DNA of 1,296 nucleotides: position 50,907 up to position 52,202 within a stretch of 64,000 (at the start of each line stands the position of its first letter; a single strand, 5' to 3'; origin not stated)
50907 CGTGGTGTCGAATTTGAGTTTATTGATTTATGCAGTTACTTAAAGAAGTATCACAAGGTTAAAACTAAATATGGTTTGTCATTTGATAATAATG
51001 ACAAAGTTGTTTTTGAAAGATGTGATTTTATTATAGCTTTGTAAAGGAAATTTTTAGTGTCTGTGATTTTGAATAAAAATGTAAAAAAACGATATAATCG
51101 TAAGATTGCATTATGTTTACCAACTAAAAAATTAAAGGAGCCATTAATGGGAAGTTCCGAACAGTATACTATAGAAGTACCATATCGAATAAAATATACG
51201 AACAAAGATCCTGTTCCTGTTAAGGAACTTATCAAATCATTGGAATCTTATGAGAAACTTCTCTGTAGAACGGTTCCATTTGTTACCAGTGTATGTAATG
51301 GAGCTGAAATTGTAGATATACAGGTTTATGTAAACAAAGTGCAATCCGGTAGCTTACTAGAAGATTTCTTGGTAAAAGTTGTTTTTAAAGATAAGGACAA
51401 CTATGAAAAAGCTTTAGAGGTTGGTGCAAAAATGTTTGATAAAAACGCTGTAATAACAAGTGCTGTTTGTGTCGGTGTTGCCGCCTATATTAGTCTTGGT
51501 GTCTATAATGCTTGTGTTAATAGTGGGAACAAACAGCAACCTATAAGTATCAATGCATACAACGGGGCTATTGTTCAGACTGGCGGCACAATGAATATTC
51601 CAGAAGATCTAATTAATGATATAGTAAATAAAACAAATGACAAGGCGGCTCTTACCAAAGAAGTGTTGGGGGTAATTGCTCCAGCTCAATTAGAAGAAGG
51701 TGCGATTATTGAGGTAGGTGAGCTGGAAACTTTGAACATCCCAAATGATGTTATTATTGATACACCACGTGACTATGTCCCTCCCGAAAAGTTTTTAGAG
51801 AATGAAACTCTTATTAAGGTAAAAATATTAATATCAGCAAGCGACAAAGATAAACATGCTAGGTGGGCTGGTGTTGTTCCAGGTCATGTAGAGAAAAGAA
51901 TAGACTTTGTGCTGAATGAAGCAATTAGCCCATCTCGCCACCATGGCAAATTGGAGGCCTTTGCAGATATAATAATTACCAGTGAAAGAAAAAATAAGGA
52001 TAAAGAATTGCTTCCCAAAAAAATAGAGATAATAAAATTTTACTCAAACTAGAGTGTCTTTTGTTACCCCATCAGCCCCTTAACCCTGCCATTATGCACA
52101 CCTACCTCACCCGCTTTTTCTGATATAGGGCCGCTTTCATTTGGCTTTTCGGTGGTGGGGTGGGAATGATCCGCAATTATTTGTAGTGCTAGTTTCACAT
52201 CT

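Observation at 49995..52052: Repressor-linked low-GC cassette: secreted HNH nuclease plus unknown membrane protein, a candidate new exclusion/defence system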

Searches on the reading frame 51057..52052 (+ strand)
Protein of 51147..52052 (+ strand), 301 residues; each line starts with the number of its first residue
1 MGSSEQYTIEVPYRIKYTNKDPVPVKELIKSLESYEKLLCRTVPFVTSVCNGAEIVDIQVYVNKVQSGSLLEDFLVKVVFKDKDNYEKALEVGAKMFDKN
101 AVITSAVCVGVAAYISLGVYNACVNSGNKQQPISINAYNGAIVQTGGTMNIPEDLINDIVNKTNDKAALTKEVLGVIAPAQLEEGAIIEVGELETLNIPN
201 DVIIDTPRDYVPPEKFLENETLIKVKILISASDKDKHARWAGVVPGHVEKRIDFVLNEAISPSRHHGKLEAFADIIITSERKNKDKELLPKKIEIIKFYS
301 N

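Call 4: search_protein_families(library=pfam, proteins=[window:51147-52052:+], max_evalue=0.1)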
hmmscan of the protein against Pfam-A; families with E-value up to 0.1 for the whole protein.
window:51147-52052:+ (301 aa): 0 families

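Call 5: search_protein_families(library=phrogs, proteins=[window:51147-52052:+, window:51057-52052:+], max_evalue=0.1)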
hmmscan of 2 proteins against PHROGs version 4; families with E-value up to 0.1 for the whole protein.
window:51147-52052:+ (301 aa): 2 families
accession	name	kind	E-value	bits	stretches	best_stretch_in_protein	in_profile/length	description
phrog_4506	-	unknown function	3.1e-64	217.8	1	4-296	2-296/300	-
phrog_9226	-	unknown function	0.00081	20.1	1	10-74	11-72/261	-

window:51057-52052:+ (331 aa): 2 families
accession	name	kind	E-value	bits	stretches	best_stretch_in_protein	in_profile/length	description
phrog_4506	-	unknown function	4.3e-64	217.4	1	34-326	2-296/300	-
phrog_9226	-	unknown function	0.0009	20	1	40-104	11-72/261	-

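Call 6: search_protein_families(library=padloc, proteins=[window:51147-52052:+], max_evalue=1)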
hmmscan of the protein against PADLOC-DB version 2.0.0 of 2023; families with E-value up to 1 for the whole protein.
window:51147-52052:+ (301 aa): 0 families

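Call 7: search_protein_families(library=ncbifam, proteins=[window:51147-52052:+], max_evalue=1)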
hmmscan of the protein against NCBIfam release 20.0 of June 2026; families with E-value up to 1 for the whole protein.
window:51147-52052:+ (301 aa): 0 families

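Call 9: search_dna_similar(query=window:51147-52049:+, collection=phages, mode=protein, max_rows=40)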
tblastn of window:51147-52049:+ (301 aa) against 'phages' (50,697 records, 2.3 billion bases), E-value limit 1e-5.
Records with a match: 13; places in all: 13; records where one place covers at least 80% of the query: 13.
Best place of each record, by identity: <60% 13.
By first word of the organism name: Escherichia 11; Pseudomonas 1; Leptolyngbya 1.
By host as written in the record: - 11; Pseudomonas protegens CEMTC 4060 1; Leptolyngbya boryana 1.
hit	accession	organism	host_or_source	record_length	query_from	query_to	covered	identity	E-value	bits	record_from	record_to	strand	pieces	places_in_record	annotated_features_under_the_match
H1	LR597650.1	Escherichia phage Lambda_ev203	-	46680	4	283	93%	30.6%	2e-27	117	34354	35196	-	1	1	hypothetical protein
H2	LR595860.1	Escherichia virus Lambda_2E9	-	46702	4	283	93%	30.6%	2e-27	117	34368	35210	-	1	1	hypothetical protein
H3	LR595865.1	Escherichia virus Lambda_2G7a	-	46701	4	283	93%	30.6%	2e-27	117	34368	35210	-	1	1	FIG00644776: hypothetical protein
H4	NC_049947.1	Escherichia phage 1H12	-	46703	4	283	93%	30.6%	2e-27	117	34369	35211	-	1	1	hypothetical protein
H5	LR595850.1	Escherichia phage 1H12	-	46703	4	283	93%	30.6%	2e-27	117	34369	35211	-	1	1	hypothetical protein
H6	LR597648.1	Escherichia phage Lambda_ev245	-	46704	4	283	93%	30.6%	2e-27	117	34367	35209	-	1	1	hypothetical protein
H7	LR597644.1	Escherichia phage Lambda_ev087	-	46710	4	283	93%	30.6%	2e-27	117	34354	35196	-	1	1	hypothetical protein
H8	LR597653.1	Escherichia phage Lambda_ev066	-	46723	4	283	93%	30.6%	2e-27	117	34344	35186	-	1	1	hypothetical protein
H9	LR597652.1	Escherichia phage Lambda_ev110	-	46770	4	283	93%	30.6%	2e-27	117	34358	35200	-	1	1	hypothetical protein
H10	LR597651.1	Escherichia phage Lambda_ev058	-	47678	4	283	93%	30.6%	2e-27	117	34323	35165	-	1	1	hypothetical protein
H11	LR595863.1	Escherichia virus Lambda_4B5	-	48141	4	283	93%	30.6%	2e-27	117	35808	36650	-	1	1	hypothetical protein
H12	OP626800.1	Pseudomonas phage PseuP_222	Pseudomonas protegens CEMTC 4060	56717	4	260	85%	23.4%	1e-7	59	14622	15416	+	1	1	hypothetical protein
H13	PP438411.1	Leptolyngbya phage Lsp-JY19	Leptolyngbya boryana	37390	13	277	88%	21.4%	2e-8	61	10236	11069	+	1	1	hypothetical protein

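Call 10: get_annotated_region(hit=H4, flank=5000)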
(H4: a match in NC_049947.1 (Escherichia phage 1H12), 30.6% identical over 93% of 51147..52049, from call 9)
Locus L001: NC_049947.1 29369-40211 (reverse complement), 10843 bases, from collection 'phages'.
description: Escherichia virus Lambda_1H12 genome assembly, chromosome: 1.
organism: Escherichia phage 1H12 (NCBI taxid 2847055)
taxonomy: Viruses; Duplodnaviria; Heunggongvirae; Uroviricota; Caudoviricetes; Jouyvirus; Jouyvirus jv1H12
host: -; source: -; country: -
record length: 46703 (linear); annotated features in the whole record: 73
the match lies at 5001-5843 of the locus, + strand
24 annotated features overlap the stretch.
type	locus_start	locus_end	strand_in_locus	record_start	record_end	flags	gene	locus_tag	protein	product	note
CDS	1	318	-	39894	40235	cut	-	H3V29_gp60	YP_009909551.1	Phage NinX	-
CDS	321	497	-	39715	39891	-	-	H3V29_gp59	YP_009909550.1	Protein NinE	-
CDS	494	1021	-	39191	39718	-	-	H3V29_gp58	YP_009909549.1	DNA methyltransferase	-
CDS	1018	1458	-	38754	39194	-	-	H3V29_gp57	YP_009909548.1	NinB/ Orf homologous recombination mediator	-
CDS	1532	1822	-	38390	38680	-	-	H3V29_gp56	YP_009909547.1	Ren-like exclusion protein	-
CDS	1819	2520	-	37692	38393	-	-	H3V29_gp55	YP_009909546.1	Host replicative helicase loader Lambda_P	-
CDS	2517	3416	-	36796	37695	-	-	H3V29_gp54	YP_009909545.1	replication initiation O-like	-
CDS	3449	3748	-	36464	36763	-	-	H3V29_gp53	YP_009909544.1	CII-like transcriptional activator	-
CDS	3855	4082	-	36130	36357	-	-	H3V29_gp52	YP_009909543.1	transcriptional repressor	-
CDS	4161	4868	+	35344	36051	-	-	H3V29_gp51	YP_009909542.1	transcriptional repressor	-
CDS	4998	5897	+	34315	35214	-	-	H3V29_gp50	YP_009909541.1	hypothetical protein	-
CDS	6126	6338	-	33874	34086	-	-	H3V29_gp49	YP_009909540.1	FIG00644188: hypothetical protein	-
CDS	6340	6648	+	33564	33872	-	-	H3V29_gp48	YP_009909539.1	anti-termination protein N-like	-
CDS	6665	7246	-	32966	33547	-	-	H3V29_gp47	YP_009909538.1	superinfection exclusion; inhibits SieB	-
CDS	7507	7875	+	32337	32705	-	-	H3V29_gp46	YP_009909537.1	hypothetical protein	-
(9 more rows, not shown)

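Call 11: get_annotated_region(hit=H12, flank=4000)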
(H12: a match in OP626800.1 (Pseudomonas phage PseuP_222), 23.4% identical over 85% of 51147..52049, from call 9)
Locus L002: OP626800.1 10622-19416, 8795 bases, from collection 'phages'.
description: Pseudomonas phage PseuP_222, complete genome.
organism: Pseudomonas phage PseuP_222 (NCBI taxid 3043421)
taxonomy: Viruses; Duplodnaviria; Heunggongvirae; Uroviricota; Caudoviricetes
host: Pseudomonas protegens CEMTC 4060; source: River Inya water; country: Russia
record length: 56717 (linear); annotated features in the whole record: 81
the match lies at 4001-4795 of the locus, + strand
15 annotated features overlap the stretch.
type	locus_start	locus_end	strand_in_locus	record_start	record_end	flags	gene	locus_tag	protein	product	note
CDS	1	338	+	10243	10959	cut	-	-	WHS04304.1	regulatory protein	-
CDS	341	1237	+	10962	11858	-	-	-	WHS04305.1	DNA replication protein O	-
CDS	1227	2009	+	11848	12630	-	-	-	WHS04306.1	replisome organizer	-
CDS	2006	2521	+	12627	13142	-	-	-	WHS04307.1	protein NinB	-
CDS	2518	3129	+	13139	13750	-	-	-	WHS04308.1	lambda recombination protein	lambda recombination protein NinG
CDS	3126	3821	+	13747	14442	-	-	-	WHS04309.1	transcription regulator, anti-termination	-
CDS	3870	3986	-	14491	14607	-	-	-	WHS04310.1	hypothetical protein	-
CDS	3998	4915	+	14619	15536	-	-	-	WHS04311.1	hypothetical protein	-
CDS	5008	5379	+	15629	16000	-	-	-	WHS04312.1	tail needle protein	-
CDS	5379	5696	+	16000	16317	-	-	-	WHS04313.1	NADH-ubiquinone oxidoreductase MWFE subunit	-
CDS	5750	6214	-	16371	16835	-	-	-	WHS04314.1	hypothetical protein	-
CDS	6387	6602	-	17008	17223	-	-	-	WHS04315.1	hypothetical protein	-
CDS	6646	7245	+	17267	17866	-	-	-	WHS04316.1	terminase small subunit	-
CDS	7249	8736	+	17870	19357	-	-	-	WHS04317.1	terminase large subunit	-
CDS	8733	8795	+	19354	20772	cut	-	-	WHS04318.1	portal protein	portal protein phage SPP1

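Call 12: get_annotated_region(hit=H13, flank=4000)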
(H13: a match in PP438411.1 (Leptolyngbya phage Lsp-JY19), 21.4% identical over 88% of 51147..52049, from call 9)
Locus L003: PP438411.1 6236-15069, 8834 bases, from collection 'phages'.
description: Leptolyngbya phage Lsp-JY19, complete genome.
organism: Leptolyngbya phage Lsp-JY19 (NCBI taxid 3128137)
taxonomy: Viruses; Duplodnaviria; Heunggongvirae; Uroviricota; Caudoviricetes
host: Leptolyngbya boryana; source: China; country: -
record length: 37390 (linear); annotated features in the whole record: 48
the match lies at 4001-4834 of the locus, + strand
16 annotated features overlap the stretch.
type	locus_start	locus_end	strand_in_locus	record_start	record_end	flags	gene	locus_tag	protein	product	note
CDS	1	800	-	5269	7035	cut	-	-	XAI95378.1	DDE-type integrase/transposase/recombinase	-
CDS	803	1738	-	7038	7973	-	-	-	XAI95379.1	hypothetical protein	-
CDS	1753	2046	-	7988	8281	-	-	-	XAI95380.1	hypothetical protein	-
CDS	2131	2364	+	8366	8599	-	-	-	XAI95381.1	hypothetical protein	-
CDS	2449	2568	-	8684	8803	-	-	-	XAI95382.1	hypothetical protein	-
CDS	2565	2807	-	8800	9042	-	-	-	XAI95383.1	hypothetical protein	-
CDS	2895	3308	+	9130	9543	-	-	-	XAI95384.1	hypothetical protein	-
CDS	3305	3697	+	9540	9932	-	-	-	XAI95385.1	hypothetical protein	-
CDS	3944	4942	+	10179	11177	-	-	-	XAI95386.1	hypothetical protein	-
CDS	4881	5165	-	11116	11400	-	-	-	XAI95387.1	hypothetical protein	-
CDS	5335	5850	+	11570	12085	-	-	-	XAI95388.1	lysozyme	-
CDS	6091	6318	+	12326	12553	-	-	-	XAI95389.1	Rz.1-like protein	-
CDS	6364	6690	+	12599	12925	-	-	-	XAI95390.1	hypothetical protein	-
CDS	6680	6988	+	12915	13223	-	-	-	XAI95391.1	hypothetical protein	-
CDS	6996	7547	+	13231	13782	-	-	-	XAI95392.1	hypothetical protein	-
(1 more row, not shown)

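Call 15: find_homologous_proteins(query=window:51147-52049:+, max_evalue=0.001)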
Query window:51147-52049:+ (301 aa): 18 proteins with E <= 0.001 among 1274 candidates.
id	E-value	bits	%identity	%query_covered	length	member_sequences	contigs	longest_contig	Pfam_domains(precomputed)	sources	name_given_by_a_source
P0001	3.2e-192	655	100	100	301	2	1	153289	-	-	-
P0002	2.6e-109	383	58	100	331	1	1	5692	-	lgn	-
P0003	8.5e-97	342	57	97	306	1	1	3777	-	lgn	-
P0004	6.3e-91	323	54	97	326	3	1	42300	-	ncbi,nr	ncbi:MAG: hypothetical protein KJ990_12705, partial [Proteobacteria bacterium]|nr:hypothetical prote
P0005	1.4e-89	318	54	97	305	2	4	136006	-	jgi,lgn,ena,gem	jgi:hypothetical protein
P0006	8.0e-89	316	52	97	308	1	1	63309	-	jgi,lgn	jgi:hypothetical protein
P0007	6.3e-88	313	53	97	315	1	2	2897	-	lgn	-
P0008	7.3e-87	309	51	97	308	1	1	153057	-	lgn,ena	-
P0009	3.6e-85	304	51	97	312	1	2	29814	-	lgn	-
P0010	1.4e-83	299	51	97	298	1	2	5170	-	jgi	-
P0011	1.6e-80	289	47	97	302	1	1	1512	-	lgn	-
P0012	4.1e-78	281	49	97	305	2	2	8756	-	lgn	-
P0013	8.2e-78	280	48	97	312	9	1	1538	-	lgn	-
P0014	1.2e-77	279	47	97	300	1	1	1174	-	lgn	-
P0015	5.9e-77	277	48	98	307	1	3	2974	-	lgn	-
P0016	2.2e-75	272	48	99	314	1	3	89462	-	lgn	-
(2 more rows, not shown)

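Call 17: find_encoding_contigs(protein=P0001, flank=3000, max_places=3)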
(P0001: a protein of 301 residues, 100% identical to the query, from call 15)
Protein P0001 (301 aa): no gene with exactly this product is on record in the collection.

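Call 18: find_encoding_contigs(protein=P0005, flank=6000, max_places=4)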
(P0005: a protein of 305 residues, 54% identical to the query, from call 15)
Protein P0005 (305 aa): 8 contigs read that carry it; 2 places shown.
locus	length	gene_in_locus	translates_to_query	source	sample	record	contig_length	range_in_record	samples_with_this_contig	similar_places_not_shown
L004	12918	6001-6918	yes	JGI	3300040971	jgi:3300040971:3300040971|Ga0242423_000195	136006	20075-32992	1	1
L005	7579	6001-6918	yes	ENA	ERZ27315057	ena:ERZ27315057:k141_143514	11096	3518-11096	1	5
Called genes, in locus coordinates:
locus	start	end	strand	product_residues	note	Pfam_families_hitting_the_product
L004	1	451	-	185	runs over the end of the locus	-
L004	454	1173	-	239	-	PF13401:AAA_22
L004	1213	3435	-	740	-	PF09299:Mu-transpos_C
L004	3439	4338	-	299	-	-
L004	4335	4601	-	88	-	-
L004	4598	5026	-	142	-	-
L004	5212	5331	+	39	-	-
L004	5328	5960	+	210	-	PF01381:HTH_3, PF12844:HTH_19 (weak), PF13560:HTH_31 (weak), PF00717:Peptidase_S24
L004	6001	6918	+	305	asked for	-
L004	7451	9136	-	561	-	PF00005:ABC_tran, PF02463:SMC_N (faint), PF13476:AAA_23 (faint), PF13555:AAA_29 (faint), PF01926:MMR_HSR1 (faint), PF13304:AAA_21 (faint), PF12848:ABC_tran_Xtn, PF00005:ABC_tran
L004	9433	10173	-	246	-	PF00581:Rhodanese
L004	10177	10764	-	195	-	PF00581:Rhodanese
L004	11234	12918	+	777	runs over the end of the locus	PF00989:PAS, PF13188:PAS_8 (weak), PF08448:PAS_4, PF13426:PAS_9, PF02518:HATPase_c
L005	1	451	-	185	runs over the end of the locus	-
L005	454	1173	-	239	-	PF13401:AAA_22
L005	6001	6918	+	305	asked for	-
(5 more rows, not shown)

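Call 19: find_encoding_contigs(protein=P0008, flank=6000, max_places=3)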
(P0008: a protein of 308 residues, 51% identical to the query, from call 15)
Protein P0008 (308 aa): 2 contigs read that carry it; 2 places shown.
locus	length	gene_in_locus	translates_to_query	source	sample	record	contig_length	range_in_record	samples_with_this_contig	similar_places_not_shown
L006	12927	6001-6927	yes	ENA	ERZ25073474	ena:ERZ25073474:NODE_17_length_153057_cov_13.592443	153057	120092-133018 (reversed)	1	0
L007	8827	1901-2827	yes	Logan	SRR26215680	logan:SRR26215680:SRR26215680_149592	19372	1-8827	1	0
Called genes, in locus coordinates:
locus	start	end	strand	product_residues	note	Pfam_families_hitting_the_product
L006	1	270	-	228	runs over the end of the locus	PF13401:AAA_22, PF00004:AAA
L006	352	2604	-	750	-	PF13565:HTH_32 (weak), PF00665:rve, PF09299:Mu-transpos_C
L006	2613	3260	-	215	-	-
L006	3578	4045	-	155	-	-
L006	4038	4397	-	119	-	-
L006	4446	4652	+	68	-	-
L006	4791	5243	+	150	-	-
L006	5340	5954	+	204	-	-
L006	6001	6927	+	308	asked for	-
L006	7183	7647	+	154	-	-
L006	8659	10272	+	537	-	PF01839:FG-GAP, PF13517:FG-GAP_3 (weak), PF01839:FG-GAP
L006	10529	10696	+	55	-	PF12760:Zn_ribbon_IS1595 (weak)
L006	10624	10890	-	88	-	-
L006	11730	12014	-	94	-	-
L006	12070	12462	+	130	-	PF09721:Exosortase_EpsH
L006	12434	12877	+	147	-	-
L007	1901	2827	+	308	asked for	-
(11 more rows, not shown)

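Call 23: find_encoding_contigs(protein=P0002, flank=6000, max_places=3)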
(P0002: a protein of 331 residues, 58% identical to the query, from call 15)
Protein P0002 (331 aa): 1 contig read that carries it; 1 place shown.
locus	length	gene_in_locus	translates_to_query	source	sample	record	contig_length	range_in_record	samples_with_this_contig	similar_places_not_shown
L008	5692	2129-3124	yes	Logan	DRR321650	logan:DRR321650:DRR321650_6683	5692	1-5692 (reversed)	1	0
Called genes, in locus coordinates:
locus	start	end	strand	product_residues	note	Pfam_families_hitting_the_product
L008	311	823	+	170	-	PF18736:pEK499_p136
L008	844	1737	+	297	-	-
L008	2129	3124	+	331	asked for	-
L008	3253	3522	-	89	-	-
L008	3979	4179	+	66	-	-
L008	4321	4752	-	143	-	-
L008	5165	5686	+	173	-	-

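Call 24: find_encoding_contigs(protein=P0016, flank=6000, max_places=3)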
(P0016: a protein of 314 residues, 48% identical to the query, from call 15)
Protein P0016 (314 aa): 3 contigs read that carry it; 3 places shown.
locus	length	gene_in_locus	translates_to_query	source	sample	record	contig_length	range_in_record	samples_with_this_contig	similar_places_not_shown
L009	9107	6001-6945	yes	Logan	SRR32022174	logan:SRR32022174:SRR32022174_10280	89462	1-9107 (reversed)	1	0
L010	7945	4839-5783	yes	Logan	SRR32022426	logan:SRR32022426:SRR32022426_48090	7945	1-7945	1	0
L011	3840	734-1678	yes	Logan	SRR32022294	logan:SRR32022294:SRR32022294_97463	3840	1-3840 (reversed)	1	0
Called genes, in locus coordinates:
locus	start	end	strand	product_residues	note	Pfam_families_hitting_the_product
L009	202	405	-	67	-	-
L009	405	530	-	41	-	-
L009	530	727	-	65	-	-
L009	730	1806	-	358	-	-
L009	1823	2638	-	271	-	PF12705:PDDEXK_1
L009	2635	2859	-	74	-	-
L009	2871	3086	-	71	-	-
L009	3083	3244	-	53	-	-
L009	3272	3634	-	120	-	-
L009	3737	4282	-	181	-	-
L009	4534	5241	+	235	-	PF00717:Peptidase_S24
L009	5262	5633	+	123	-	-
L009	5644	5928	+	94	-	-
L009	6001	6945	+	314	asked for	-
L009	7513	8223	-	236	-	-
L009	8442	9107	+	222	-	?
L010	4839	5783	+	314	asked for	-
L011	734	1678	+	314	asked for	-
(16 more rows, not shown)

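Call 33: predict_structure(alignment_id=A1)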
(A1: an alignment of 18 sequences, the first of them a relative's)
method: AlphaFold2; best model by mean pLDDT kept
length: 301 residues; sequences in the alignment: 18
mean_pLDDT: 64.9   pTM: 0.52
mean pLDDT of the five models: 64.9, 60.1, 59.1, 57.5, 52.2
residues with pLDDT >= 90: 1; 70-90: 153; 50-70: 80; < 50: 67
segments of 3 or more residues with pLDDT < 50: 1-4, 94-99, 130-149, 182-215
pLDDT, mean of each block of 10 residues (from residue 1): 55 64 71 85 83 77 58 71 80 51 71 75 61 34 35 69 83 76 38 30 31 54 85 57 81 71 69 84 66 81 58
secondary structure, 60 per line:
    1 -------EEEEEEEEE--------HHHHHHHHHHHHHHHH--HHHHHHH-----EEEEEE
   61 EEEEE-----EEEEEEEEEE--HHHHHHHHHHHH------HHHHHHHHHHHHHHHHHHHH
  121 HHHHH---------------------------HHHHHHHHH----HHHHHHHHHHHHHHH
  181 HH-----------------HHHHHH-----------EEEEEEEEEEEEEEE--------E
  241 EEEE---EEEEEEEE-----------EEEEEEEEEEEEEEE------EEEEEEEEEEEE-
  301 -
elements in order: E8-16 H25-40 H43-49 E55-65 E71-80 H83-94 H101-125 H153-161 H166-182 H200-205 E217-231 E240-244 E248-255 E267-281 E288-299

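Call 36: search_protein_representatives(alignment_id=A1)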
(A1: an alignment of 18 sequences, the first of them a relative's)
Query: 18 sequences, 303 profile positions. Proteins with E-value up to 0.001 (for the whole library): 553; up to 1e-10: 397; up to 1e-30: 95. The best 150 are listed.
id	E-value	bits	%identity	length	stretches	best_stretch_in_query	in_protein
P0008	2.9e-156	535.4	-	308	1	1-302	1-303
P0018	7.1e-125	432.3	-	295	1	1-299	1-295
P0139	1.4e-116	405.1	-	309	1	5-299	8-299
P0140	1.1e-93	329.8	-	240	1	78-300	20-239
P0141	5.8e-84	298.0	-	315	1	4-301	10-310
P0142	2.8e-80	285.9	-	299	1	6-299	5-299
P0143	1.2e-79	283.8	-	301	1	8-298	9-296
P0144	1.3e-75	270.5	-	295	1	4-285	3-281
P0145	2.4e-74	266.4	-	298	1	6-298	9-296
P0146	3.0e-74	266.1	-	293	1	4-299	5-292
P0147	1.2e-70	254.3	-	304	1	3-297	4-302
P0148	7.4e-69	248.4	-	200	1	98-298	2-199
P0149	6.3e-68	245.3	-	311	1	4-297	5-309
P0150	3.3e-67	243.0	-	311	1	8-299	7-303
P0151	5.1e-67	242.3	-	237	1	59-297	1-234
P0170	1.1e-47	178.8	-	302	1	5-299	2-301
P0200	8.0e-36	139.9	-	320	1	7-299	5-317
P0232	1.1e-30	123.0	-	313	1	9-298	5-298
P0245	1.8e-29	119.0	-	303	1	5-298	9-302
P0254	2.3e-28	115.4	-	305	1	12-283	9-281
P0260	6.0e-28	114.0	-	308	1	14-299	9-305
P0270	2.2e-26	108.9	-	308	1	5-293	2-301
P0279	1.8e-25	105.9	-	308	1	8-299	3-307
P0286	1.2e-24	103.2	-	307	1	7-280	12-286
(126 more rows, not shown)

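Call 37: fold_search(model_id=the predicted structure, library=pdb)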
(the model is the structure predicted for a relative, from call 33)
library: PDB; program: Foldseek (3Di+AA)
matches with E <= 10: 1250; with E <= 0.001: 0
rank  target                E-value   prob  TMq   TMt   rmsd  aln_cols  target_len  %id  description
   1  3ueb_B                1.7e-02  0.98  0.18  0.44   7.4        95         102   14  Crystal structure of TON_0450 from Thermococcus onnurineus NA1 (released 2012-10-10)
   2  3n5f_A                2.5e-02  0.20  0.14  0.12  19.8       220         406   11  Crystal Structure of L-N-carbamoylase from Geobacillus stearothermophilus CECT43 (released 2011-05-25)
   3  1q2l                  2.7e-02  0.60  0.21  0.08  16.6       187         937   13  Crystal Structure of pitrilysin (released 2005-05-17)
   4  8iuf_QB               2.8e-02  0.25  0.14  0.11  13.0       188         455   11  Cryo-EM structure of Euglena gracilis super-complex I+III2+IV, composite (released 2024-02-28)
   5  2op5_C                3.0e-02  0.84  0.15  0.31   7.4        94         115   17  CRYSTAL STRUCTURE OF A DIMERIC FERREDOXIN-LIKE PROTEIN (JCVI_PEP_1096672785533) FROM UNCULTURED MARINE ORGANISM AT 2.2 (released 2007-02-06)
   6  3ueb_E                3.7e-02  0.97  0.20  0.49   8.3       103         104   14  Crystal structure of TON_0450 from Thermococcus onnurineus NA1 (released 2012-10-10)
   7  4i4b_A                3.7e-02  0.28  0.17  0.14  20.5       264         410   14  HMG-CoA Reductase from Pseudomonas mevalonii complexed with NAD and intermediate hemiacetal form of HMG-CoA (released 2013-07-17)
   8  6xvf_A                4.2e-02  0.23  0.15  0.12  14.5       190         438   12  Crystal structure of bovine cytochrome bc1 in complex with tetrahydro-quinolone inhibitor JAG021 (released 2020-07-22)
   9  8gdn_A                5.8e-02  0.23  0.17  0.13  19.5       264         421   12  Structure of PmHMGR bound to mevalonate, CoA and NAD. (released 2024-03-20)
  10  3ueb_C                6.2e-02  0.89  0.18  0.45   9.1       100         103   16  Crystal structure of TON_0450 from Thermococcus onnurineus NA1 (released 2012-10-10)
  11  8b2n_B                6.2e-02  0.69  0.14  0.35   8.4        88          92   14  Potempin A (PotA) from Tannerella forsythia in complex with the catalytic domain of human MMP-12 (released 2022-12-21)
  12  8sz6_A                6.2e-02  0.23  0.18  0.15  20.3       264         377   14  PmHMGR bound to mevaldehyde and CoA (released 2024-03-20)
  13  1r31_A                6.2e-02  0.21  0.18  0.15  20.8       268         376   13  HMG-CoA reductase from Pseudomonas mevalonii complexed with HMG-CoA (released 2003-10-14)
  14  9fq7_3B               6.5e-02  0.25  0.16  0.11  13.9       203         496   10  Perkinsus marinus Respiratory supercomplex CII2CIII2CIV2 in c1 sate (released 2025-07-02)
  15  4i6y_A                6.5e-02  0.20  0.17  0.15  20.4       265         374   13  3-hydroxy-3-methyl (HMG) Coenzyme A Reductase bound to R-Mevalonate (released 2013-07-17)
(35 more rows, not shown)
